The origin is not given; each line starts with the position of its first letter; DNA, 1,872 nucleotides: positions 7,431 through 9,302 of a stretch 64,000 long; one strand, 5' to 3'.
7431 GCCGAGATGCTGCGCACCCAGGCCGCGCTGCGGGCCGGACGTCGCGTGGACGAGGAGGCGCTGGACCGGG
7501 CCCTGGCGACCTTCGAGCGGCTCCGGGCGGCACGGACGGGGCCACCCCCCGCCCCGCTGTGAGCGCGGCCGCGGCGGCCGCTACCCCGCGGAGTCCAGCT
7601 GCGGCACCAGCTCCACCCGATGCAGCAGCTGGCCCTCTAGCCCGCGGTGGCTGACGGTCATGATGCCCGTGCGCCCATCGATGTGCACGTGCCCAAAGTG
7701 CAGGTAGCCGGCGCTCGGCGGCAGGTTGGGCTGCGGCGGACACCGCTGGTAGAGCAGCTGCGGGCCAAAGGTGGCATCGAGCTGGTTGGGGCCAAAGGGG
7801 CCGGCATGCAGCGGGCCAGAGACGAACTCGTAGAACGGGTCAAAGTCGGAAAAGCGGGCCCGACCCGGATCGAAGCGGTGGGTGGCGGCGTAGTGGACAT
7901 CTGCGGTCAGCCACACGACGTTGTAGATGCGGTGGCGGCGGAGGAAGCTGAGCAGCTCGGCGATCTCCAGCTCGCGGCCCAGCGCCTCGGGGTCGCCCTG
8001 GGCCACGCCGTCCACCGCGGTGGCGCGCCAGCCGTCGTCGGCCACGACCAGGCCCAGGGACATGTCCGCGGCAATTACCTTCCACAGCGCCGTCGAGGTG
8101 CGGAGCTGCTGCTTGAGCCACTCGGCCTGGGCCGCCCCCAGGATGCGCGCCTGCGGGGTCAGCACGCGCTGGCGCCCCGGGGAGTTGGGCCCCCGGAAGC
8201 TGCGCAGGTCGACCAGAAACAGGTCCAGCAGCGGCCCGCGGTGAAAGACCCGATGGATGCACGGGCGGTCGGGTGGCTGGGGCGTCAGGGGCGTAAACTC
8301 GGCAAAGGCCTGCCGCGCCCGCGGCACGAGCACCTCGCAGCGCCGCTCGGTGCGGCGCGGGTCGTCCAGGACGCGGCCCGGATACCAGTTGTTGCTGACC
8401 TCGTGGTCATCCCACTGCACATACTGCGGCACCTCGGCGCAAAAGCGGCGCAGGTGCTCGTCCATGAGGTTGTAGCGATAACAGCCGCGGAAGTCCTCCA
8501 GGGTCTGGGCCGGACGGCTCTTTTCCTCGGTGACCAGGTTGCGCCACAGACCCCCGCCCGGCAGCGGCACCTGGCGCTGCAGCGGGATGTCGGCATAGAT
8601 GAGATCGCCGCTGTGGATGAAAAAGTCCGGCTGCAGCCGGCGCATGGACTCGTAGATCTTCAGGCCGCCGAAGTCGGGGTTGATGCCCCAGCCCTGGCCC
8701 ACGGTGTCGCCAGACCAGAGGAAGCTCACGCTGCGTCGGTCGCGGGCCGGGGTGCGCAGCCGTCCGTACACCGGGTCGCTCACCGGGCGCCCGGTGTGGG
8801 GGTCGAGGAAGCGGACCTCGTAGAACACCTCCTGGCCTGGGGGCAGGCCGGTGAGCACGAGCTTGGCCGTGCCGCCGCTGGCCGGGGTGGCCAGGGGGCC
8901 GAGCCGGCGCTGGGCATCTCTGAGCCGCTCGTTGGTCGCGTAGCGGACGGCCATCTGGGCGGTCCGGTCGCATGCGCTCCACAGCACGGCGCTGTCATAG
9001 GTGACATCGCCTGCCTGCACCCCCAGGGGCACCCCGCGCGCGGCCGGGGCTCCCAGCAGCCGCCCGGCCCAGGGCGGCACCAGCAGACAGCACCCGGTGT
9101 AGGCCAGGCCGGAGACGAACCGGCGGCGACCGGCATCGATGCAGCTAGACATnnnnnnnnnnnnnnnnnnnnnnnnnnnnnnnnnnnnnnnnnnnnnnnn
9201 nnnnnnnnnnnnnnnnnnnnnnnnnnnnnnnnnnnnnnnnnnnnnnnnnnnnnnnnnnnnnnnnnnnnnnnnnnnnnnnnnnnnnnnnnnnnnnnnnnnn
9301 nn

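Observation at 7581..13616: Operon-like run: degenerate GspE-like ATPase, XPB helicase, Bax1/DUF790 nuclease and Tat-exported PhoD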

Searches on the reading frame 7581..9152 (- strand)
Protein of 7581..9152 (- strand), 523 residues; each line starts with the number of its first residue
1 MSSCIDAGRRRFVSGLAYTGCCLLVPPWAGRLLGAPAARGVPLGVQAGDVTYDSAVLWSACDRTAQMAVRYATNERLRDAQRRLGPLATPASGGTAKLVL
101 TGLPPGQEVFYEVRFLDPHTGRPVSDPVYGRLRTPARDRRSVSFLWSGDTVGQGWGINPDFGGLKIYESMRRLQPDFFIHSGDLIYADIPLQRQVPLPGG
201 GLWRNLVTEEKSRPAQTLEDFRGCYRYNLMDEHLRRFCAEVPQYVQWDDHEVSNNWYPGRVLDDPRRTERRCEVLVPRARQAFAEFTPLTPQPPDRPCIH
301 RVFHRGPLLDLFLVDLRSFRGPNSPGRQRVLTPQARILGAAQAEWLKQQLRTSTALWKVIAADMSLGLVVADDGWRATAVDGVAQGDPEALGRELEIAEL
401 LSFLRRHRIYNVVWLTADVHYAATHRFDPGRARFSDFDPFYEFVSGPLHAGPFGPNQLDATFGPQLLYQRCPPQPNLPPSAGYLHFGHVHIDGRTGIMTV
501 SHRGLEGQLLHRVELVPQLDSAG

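Call 8: search_protein_families(library=pfam, proteins=[window:7581-9152:-], max_evalue=0.01)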
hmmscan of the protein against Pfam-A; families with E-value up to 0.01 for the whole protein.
window:7581-9152:- (523 aa): 2 families
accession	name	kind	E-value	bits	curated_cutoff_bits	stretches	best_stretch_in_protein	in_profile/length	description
PF09423.15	PhoD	-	3.4e-80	270.2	27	1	150-500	4-341/343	PhoD-like phosphatase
PF16655.11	PhoD_N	-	1.7e-18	67.4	30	1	43-134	1-90/90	PhoD-like phosphatase, N-terminal domain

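Call 9: search_protein_families(library=padloc, proteins=[window:7581-9152:-], max_evalue=0.01)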
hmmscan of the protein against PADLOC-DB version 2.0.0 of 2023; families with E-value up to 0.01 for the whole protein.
window:7581-9152:- (523 aa): 0 families

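Call 10: search_protein_families(library=ncbifam, proteins=[window:7581-9152:-], max_evalue=0.001)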
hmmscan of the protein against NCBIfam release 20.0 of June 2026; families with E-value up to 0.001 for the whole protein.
window:7581-9152:- (523 aa): 1 family
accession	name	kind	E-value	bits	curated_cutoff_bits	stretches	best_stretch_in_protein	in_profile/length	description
NF058638.1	AlkPhosPhoDBac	equivalog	5.7e-21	74.3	1000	1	43-422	60-433/574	alkaline phosphatase PhoD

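Call 46: search_solved_structures(query=window:7581-9152:-, max_evalue=0.001, show_alignments=1)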
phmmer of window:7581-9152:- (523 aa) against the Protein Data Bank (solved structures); distinct sequences matched with E-value up to 0.001: 2.
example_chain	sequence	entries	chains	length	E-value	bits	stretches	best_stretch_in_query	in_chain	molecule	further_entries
2yeq_A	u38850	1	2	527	2.7e-20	75.6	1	42-426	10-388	ALKALINE PHOSPHATASE D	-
9uya_A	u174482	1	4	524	5e-20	74.7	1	85-430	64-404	Alkaline phosphatase, secereted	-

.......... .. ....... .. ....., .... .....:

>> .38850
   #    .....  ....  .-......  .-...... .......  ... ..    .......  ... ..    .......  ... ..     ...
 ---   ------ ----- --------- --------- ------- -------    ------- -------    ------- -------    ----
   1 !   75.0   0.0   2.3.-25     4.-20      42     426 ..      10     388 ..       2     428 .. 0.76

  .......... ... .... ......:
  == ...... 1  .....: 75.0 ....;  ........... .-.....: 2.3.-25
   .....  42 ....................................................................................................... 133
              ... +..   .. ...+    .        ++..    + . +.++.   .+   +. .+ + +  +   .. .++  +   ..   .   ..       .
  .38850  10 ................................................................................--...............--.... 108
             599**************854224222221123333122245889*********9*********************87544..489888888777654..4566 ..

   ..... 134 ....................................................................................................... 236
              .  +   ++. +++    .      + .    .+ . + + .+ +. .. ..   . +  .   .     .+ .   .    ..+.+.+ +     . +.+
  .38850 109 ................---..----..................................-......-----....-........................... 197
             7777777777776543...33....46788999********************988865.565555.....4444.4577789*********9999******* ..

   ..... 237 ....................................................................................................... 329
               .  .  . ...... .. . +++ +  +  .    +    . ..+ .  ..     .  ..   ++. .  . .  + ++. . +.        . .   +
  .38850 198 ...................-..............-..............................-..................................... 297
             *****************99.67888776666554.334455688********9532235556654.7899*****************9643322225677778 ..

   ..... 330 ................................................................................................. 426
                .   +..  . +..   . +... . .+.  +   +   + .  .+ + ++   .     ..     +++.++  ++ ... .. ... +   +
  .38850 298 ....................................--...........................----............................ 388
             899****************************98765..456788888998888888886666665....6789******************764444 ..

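Call 55: find_homologous_proteins(query=window:7581-9152:-, max_evalue=1e-40)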
Query window:7581-9152:- (523 aa): 7999 proteins with E <= 1e-40 among 8000 candidates; the best 120 are listed.
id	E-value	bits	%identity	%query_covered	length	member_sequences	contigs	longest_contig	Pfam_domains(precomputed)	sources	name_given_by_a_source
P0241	0.0e+0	1233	100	100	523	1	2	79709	PF09423.16,PF16655.13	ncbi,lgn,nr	ncbi:MAG: alkaline phosphatase D family protein [Myxococcales bacterium]|nr:alkaline phosphatase D f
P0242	8.6e-231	785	66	99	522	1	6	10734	PF09423.16,PF16655.13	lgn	-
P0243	1.1e-207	709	61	99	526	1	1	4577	PF09423.16,PF16655.13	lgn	-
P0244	4.2e-201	687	60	98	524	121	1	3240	PF09423.16,PF16655.13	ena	-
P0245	2.7e-200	685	59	98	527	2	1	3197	PF09423.16,PF16655.13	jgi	jgi:alkaline phosphatase D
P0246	1.7e-198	679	63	91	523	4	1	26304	PF09423.16,PF16655.13,PF25077.2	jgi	jgi:alkaline phosphatase D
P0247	1.0e-197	676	57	98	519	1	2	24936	PF09423.16,PF16655.13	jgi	jgi:alkaline phosphatase D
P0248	1.1e-197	676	61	91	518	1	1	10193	PF09423.16,PF16655.13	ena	-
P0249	7.7e-197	673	58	99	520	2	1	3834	PF09423.16,PF16655.13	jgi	jgi:alkaline phosphatase D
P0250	1.4e-196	672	57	99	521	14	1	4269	PF09423.16,PF16655.13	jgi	jgi:alkaline phosphatase D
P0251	6.1e-196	670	61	92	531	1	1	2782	PF09423.16,PF16655.13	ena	-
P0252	8.2e-196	670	57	99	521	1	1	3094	PF09423.16,PF16655.13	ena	-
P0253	8.3e-196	670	58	98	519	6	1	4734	PF09423.16,PF16655.13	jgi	jgi:alkaline phosphatase D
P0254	4.0e-195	668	57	99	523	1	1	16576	PF09423.16,PF16655.13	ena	-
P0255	8.3e-195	667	57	99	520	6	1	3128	PF09423.16,PF16655.13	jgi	jgi:alkaline phosphatase D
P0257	8.9e-195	666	59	98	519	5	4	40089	PF09423.16,PF16655.13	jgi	jgi:alkaline phosphatase D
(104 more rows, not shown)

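Call 56: find_encoding_contigs(protein=P0242, flank=6000, max_places=2)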
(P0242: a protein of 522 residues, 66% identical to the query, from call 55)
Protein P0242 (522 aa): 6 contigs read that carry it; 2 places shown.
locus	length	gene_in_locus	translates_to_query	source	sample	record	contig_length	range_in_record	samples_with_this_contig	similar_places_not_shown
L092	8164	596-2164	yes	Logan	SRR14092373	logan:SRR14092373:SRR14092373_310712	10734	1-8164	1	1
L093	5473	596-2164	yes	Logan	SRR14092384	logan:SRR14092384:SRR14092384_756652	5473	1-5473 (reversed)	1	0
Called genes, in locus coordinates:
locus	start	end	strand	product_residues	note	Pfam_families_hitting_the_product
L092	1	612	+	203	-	?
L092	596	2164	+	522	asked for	PF16655:PhoD_N, PF09423:PhoD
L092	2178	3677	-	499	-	PF16655:PhoD_N (weak), PF09423:PhoD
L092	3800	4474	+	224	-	PF13489:Methyltransf_23, PF05401:NodS, PF08241:Methyltransf_11, PF08242:Methyltransf_12, PF13649:Methyltransf_25, PF13847:Methyltransf_31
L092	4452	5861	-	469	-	-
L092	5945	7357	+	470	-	PF09594:GT87 (weak)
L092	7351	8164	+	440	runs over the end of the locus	PF09594:GT87 (weak)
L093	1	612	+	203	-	?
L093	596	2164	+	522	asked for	PF16655:PhoD_N, PF09423:PhoD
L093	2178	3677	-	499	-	PF16655:PhoD_N (weak), PF09423:PhoD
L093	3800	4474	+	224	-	PF13489:Methyltransf_23, PF05401:NodS, PF08241:Methyltransf_11, PF08242:Methyltransf_12, PF13649:Methyltransf_25, PF13847:Methyltransf_31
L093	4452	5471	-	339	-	?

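Call 57: find_encoding_contigs(protein=P0246, flank=6000, max_places=2)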
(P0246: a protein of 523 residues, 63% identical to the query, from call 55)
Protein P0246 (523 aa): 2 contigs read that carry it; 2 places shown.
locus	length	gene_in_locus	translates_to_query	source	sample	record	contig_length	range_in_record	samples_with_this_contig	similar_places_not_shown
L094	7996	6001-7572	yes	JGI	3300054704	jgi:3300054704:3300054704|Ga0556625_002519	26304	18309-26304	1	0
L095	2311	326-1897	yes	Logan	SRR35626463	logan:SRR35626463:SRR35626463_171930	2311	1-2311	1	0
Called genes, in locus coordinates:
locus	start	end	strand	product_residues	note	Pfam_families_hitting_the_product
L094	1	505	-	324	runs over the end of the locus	PF12849:PBP_like_2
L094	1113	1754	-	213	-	PF02581:TMP-TENI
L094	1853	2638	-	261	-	PF05690:ThiG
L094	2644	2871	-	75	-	PF02597:ThiS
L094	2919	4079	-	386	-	PF00890:FAD_binding_2, PF01266:DAO, PF01494:FAD_binding_3 (faint), PF07992:Pyr_redox_2 (faint), PF12831:FAD_oxidored (faint), PF13450:NAD_binding_8 (weak)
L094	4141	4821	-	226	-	PF02581:TMP-TENI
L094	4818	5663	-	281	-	PF08543:Phos_pyr_kin, PF00294:PfkB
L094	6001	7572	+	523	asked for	PF16655:PhoD_N, PF25077:DUF7800 (faint), PF09423:PhoD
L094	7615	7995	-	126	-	?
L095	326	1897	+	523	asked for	PF16655:PhoD_N, PF25077:DUF7800 (faint), PF09423:PhoD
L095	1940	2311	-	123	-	?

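Call 58: find_encoding_contigs(protein=P0257, flank=6000, max_places=2)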
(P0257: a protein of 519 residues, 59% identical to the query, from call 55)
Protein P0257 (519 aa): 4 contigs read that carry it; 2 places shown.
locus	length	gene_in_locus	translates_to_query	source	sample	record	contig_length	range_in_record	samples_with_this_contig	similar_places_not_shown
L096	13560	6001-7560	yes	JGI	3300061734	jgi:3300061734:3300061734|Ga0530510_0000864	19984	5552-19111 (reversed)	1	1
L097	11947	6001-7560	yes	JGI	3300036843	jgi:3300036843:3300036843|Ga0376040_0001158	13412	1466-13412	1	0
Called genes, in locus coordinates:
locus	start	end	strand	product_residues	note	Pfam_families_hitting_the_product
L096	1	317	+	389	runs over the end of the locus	PF01425:Amidase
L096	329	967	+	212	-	PF02979:NHase_alpha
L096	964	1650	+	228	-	PF21006:NHase_beta_N, PF02211:NHase_beta_C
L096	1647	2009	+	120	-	PF21006:NHase_beta_N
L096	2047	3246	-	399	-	PF00486:Trans_reg_C, PF13191:AAA_16, PF13401:AAA_22 (weak)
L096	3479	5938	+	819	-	PF10282:Lactonase (faint), PF22494:choice_anch_I (faint), PF13442:Cytochrome_CBB3 (faint)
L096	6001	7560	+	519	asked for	PF16655:PhoD_N, PF09423:PhoD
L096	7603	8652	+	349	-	PF00296:Bac_luciferase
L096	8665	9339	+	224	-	PF02230:Abhydrolase_2, PF12146:Hydrolase_4 (faint)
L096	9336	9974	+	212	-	PF00383:dCMP_cyt_deam_1, PF14437:MafB19-deam (weak)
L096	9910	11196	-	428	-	PF06808:DctM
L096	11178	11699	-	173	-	PF04290:DctQ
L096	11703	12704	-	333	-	PF03480:DctP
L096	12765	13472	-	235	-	-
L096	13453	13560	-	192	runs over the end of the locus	PF11290:DUF3090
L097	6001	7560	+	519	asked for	PF16655:PhoD_N, PF09423:PhoD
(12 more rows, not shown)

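Call 66: find_encoding_contigs(protein=P0243, flank=6000, max_places=3)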
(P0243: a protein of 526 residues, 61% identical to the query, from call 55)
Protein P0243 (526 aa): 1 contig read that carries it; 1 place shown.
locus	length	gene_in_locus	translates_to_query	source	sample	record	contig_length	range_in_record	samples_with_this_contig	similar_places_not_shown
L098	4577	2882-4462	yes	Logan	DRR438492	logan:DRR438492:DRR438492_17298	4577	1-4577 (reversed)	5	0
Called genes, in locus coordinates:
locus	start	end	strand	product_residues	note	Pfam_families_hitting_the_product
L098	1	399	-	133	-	?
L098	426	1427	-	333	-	PF00657:Lipase_GDSL (weak), PF13472:Lipase_GDSL_2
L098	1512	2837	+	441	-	PF00067:p450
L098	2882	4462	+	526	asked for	PF16655:PhoD_N, PF09423:PhoD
